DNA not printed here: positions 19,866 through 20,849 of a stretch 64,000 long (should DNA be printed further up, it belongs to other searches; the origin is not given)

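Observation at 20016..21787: Orphan MamK-like actin translationally coupled to an acidic coiled-coil protein. A candidate undescribed actin-filament system.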

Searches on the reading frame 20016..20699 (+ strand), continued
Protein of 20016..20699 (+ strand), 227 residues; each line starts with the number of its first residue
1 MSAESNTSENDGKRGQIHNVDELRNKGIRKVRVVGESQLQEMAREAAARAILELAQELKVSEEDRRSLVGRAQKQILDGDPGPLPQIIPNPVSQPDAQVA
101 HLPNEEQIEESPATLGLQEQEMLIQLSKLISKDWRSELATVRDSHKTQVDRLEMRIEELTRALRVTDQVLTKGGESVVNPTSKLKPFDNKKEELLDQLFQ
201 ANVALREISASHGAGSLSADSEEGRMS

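Call 69: fold_search(model_id=the predicted structure, library=pdb)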
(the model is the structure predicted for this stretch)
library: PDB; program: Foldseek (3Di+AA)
matches with E <= 10: 38; with E <= 0.001: 0
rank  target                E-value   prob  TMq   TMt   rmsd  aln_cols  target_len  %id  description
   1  5lsk_N                7.6e-01  0.12  0.16  0.21  48.0       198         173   15  CRYSTAL STRUCTURE OF THE HUMAN KINETOCHORE MIS12-CENP-C COMPLEX (released 2016-11-16)
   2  9l5s_V                1.6e+00  0.25  0.17  0.42  22.1        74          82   20  Cryo-EM structure of the thermophile spliceosome (state B*Q1) (released 2025-03-12)
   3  6exn_R                2.6e+00  0.28  0.17  0.45  16.5        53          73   11  Post-catalytic P complex spliceosome with 3' splice site docked (released 2018-01-17)
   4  6qeq_A                2.7e+00  0.12  0.15  0.27   9.1        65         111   22  PcfF from Enterococcus faecalis pCF10 (released 2019-05-01)
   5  8q5h_A                2.7e+00  0.09  0.22  0.24  49.3       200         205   12  Human KMN network (outer kinetochore) (released 2024-02-14)
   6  1uz3_A                3.1e+00  0.15  0.15  0.28   4.2        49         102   18  Crystal structure of novel protein EMSY (released 2005-10-13)
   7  1utu_A                3.1e+00  0.14  0.14  0.28   3.9        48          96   21  Crystal structure of novel protein EMSY truncate (released 2005-10-13)
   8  2fmm_E                3.4e+00  0.20  0.14  0.25   3.5        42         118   24  Crystal Structure of EMSY-HP1 complex (released 2006-05-23)
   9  4jlr_C                3.8e+00  0.11  0.13  0.27   9.7        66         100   12  Crystal structure of a designed Respiratory Syncytial Virus Immunogen in complex with Motavizumab (released 2014-02-05)
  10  7ohr_R                4.1e+00  0.10  0.15  0.26  13.6        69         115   12  Nog1-TAP associated immature ribosomal particle population E from S. cerevisiae (released 2021-11-10)
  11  6vze_D                4.7e+00  0.20  0.16  0.43   2.4        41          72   15  C-terminal domain of mouse surfactant protein B crystallized at low pH (released 2020-11-25)
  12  4j0e_A                5.0e+00  0.30  0.15  0.11   1.5        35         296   14  Crystal structure of 3-hydroxyacyl-CoA dehydrogenase from Caenorhadbitis elegans in P1 space group (released 2014-03-19)
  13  8c6j_R                5.4e+00  0.12  0.17  0.44  21.5        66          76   15  Human spliceosomal PM5 C* complex (released 2023-07-12)
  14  6vze_B                5.8e+00  0.16  0.16  0.42   2.5        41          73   15  C-terminal domain of mouse surfactant protein B crystallized at low pH (released 2020-11-25)
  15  5t5h_T                5.8e+00  0.09  0.16  0.22   5.7        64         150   16  Structure and assembly model for the Trypanosoma cruzi 60S ribosomal subunit (released 2016-10-12)
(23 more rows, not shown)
